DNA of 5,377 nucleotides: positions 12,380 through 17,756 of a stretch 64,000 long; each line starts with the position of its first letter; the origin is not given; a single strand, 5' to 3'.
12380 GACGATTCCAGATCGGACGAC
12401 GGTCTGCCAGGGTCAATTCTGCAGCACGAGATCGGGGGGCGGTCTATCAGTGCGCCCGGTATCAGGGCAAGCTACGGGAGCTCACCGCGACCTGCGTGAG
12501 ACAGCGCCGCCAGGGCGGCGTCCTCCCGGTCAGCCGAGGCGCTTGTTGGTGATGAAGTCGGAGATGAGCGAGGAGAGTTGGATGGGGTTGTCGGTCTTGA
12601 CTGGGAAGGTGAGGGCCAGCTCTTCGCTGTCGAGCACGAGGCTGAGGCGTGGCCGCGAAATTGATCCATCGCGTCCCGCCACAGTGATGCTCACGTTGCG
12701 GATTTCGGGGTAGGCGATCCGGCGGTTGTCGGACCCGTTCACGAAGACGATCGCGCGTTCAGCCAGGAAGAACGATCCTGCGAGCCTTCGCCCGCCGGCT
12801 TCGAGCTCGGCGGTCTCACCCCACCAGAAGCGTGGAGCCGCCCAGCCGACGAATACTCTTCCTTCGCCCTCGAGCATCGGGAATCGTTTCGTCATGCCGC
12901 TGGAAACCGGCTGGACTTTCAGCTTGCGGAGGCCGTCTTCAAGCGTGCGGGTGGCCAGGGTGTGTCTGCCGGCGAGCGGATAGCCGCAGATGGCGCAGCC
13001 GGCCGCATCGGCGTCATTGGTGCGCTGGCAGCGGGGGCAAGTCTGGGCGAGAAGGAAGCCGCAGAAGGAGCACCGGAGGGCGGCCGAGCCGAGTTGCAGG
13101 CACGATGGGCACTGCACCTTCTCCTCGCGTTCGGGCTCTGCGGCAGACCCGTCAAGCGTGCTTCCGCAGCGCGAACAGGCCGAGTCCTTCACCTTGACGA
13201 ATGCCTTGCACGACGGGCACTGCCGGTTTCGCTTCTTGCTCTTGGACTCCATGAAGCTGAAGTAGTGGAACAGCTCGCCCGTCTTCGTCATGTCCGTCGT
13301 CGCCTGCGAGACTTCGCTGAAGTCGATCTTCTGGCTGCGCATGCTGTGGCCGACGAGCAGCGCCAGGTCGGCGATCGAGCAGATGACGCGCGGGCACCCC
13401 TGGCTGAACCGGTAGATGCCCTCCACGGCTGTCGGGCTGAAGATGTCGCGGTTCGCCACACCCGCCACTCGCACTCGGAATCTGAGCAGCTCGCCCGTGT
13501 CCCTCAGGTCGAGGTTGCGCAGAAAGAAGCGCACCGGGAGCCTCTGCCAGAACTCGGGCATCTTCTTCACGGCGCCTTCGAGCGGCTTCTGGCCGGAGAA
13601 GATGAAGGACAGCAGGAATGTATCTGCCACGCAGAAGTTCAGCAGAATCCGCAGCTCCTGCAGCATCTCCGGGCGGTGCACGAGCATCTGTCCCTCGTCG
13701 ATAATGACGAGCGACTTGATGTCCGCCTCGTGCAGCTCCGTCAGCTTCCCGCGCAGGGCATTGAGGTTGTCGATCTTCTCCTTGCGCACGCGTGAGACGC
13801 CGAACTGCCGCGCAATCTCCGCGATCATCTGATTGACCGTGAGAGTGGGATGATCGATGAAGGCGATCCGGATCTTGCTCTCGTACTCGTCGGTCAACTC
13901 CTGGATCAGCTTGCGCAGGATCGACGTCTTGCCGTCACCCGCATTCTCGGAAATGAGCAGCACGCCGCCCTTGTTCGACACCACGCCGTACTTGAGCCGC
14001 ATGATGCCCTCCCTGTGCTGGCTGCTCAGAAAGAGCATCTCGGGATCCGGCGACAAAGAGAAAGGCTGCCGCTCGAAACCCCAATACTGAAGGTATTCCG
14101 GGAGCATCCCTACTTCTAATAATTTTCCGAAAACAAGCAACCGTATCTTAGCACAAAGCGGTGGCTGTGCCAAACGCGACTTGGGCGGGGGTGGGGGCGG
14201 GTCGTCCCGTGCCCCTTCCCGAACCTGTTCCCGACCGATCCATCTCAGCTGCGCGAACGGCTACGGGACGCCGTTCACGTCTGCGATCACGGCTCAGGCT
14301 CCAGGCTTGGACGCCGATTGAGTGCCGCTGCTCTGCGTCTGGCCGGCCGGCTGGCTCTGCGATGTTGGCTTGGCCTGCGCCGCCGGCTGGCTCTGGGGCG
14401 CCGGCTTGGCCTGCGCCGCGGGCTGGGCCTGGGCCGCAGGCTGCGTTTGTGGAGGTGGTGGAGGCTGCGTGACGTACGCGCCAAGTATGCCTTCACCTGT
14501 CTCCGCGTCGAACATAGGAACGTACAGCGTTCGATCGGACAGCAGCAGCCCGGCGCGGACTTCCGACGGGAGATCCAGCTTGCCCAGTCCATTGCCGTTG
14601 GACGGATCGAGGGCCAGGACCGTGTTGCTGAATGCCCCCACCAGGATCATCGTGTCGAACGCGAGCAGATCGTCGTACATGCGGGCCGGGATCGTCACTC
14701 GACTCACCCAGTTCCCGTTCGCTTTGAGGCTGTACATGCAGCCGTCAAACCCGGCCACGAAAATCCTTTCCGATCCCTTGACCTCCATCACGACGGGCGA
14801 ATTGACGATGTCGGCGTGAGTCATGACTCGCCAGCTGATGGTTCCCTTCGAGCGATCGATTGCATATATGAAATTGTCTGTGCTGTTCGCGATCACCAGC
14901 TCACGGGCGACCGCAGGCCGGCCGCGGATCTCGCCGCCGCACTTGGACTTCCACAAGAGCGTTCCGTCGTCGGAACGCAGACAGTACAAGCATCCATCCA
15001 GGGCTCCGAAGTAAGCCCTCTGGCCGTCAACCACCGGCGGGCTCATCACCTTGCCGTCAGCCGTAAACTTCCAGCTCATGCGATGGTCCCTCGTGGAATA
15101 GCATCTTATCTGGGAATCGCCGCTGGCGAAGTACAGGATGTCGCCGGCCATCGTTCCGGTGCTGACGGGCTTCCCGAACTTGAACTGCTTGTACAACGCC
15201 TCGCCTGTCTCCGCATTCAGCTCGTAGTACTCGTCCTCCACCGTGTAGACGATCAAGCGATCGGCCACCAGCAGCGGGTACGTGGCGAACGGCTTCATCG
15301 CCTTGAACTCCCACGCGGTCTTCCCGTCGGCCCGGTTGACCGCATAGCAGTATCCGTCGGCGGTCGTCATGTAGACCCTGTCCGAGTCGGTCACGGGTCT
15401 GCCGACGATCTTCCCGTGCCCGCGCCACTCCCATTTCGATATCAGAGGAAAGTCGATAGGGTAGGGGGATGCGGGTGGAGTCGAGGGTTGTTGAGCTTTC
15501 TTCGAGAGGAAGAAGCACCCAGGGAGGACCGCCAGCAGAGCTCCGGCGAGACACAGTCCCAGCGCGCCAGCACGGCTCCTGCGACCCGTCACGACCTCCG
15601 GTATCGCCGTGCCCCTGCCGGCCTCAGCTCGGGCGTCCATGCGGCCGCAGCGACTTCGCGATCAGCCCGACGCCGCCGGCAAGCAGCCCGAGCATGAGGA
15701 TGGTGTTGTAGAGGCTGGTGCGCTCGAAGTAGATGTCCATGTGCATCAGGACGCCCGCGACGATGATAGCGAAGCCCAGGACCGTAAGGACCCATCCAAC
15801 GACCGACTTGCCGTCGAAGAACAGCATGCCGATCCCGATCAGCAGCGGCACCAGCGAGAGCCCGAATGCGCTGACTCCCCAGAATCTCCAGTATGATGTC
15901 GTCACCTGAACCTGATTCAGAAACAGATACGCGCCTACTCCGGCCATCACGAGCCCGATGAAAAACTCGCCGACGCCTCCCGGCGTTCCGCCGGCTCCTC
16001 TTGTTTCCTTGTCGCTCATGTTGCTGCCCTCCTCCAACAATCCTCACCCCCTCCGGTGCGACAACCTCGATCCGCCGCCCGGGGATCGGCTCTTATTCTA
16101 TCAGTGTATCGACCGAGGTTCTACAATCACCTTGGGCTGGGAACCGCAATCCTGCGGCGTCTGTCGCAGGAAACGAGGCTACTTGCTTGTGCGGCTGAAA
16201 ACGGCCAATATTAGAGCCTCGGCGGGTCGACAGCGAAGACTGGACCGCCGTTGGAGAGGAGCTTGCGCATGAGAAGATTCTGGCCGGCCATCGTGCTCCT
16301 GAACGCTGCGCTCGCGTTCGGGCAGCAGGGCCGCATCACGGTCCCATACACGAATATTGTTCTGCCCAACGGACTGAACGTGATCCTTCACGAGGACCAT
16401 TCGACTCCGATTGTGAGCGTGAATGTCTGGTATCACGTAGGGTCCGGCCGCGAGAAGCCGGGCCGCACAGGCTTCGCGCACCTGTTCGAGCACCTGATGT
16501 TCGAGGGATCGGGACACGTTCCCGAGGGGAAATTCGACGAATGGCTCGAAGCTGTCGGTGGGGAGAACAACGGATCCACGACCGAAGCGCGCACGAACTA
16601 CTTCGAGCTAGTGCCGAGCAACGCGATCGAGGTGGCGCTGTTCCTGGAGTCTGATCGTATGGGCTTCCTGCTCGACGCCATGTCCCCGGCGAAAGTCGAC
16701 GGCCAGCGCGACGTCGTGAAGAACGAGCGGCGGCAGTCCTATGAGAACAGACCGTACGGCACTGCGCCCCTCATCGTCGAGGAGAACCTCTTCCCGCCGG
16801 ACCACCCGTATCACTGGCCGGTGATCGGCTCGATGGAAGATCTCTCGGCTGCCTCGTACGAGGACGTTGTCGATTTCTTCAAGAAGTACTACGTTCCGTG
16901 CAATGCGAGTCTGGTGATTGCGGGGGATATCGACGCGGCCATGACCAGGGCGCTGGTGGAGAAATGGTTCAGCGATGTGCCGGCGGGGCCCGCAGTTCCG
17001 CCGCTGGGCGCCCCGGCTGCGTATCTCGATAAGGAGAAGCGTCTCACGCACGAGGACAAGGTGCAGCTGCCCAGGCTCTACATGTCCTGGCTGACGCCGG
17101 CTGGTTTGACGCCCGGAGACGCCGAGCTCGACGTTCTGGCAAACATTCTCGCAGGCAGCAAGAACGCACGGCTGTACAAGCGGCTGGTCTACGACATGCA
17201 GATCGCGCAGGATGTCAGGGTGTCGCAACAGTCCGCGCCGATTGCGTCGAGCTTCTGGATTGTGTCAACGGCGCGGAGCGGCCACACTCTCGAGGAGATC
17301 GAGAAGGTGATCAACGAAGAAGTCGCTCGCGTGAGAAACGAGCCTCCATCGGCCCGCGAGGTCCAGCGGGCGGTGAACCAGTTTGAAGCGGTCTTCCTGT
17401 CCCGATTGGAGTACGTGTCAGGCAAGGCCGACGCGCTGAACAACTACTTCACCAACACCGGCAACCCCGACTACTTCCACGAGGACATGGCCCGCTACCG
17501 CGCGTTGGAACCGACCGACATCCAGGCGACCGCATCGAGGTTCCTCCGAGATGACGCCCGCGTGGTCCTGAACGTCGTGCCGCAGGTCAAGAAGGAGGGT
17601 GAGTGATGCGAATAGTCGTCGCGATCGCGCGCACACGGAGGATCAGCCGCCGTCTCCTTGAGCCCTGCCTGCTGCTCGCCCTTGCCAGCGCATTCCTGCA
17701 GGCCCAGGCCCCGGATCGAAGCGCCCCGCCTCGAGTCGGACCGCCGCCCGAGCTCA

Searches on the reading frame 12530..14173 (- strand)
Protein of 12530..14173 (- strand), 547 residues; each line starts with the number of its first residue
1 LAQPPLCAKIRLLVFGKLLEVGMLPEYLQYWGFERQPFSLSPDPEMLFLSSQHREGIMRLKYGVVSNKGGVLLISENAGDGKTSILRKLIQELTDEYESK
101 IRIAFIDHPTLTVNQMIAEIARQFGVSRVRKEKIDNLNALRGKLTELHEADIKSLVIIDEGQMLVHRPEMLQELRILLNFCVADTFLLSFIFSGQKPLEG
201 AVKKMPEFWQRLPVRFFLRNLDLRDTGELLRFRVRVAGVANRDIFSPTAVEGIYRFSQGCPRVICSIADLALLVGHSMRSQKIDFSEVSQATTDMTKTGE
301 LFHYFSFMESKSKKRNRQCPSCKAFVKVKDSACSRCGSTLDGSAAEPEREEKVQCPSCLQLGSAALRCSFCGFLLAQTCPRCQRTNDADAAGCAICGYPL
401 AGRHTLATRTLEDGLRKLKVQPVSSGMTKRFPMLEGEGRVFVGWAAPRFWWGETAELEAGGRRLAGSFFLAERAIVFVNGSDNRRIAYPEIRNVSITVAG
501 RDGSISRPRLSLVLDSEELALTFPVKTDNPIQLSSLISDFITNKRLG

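Call 75: search_protein_families(library=pfam, proteins=[window:12530-14173:-], max_evalue=0.00001)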
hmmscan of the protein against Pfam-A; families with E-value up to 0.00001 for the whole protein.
window:12530-14173:- (547 aa): 1 family
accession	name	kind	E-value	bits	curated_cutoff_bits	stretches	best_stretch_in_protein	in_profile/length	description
PF13401.12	AAA_22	-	1.6e-14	54.8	27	1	70-199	6-127/130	AAA domain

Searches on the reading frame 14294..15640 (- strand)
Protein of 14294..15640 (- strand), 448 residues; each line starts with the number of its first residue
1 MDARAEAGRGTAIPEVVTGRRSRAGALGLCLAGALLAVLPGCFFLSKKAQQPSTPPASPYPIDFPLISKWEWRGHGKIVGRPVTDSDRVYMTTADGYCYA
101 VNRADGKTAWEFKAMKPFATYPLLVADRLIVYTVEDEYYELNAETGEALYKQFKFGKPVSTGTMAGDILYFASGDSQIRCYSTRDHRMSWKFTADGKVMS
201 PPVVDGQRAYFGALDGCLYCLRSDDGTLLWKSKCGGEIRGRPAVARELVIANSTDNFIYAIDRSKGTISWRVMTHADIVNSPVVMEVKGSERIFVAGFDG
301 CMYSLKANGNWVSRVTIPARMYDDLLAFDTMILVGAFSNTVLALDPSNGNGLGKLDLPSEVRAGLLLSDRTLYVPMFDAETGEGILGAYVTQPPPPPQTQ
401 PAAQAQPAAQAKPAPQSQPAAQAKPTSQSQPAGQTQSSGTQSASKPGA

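Call 75: search_protein_families(library=pfam, proteins=[window:14294-15640:-], max_evalue=0.00001)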
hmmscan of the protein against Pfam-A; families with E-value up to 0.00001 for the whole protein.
window:14294-15640:- (448 aa): 3 families
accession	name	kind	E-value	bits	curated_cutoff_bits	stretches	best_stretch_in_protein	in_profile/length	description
PF13570.13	Beta-prop_ACSF4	-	1.5e-40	140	133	2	166-361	61-257/329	Beta-alanine-activating enzyme, beta-propeller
PF13360.13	PQQ_2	-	7.8e-31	107.9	27.6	2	204-373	31-211/233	Outer membrane protein assembly factor BamB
PF25292.1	Beta-prop_CGLA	-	9.3e-10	38.9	26.8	0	249-322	47-117/316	Lambda-carrageenase beta-propeller domain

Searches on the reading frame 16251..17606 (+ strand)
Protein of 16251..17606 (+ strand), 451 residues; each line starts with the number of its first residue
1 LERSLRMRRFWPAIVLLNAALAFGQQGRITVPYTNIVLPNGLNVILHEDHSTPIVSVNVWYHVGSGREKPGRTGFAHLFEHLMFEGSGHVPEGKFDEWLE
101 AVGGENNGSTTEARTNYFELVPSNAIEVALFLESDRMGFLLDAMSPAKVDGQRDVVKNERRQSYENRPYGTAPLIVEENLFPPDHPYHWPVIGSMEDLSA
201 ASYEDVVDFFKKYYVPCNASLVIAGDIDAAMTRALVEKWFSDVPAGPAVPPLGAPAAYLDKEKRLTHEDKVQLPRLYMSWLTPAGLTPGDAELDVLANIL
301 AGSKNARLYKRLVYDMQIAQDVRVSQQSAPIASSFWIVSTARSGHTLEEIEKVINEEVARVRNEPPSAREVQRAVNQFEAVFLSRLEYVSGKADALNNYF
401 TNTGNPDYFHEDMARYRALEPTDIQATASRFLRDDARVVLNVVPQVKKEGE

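Call 75: search_protein_families(library=pfam, proteins=[window:16251-17606:+], max_evalue=0.00001)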
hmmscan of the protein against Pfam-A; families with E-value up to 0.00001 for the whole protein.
window:16251-17606:+ (451 aa): 2 families
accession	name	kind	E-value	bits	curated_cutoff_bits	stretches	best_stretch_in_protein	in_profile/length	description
PF05193.26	Peptidase_M16_C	-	7.6e-31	107.8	23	1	202-377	3-180/181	Peptidase M16 inactive domain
PF00675.25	Peptidase_M16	-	3.9e-18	66.2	22.3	1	44-166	2-122/149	Insulinase (Peptidase family M16)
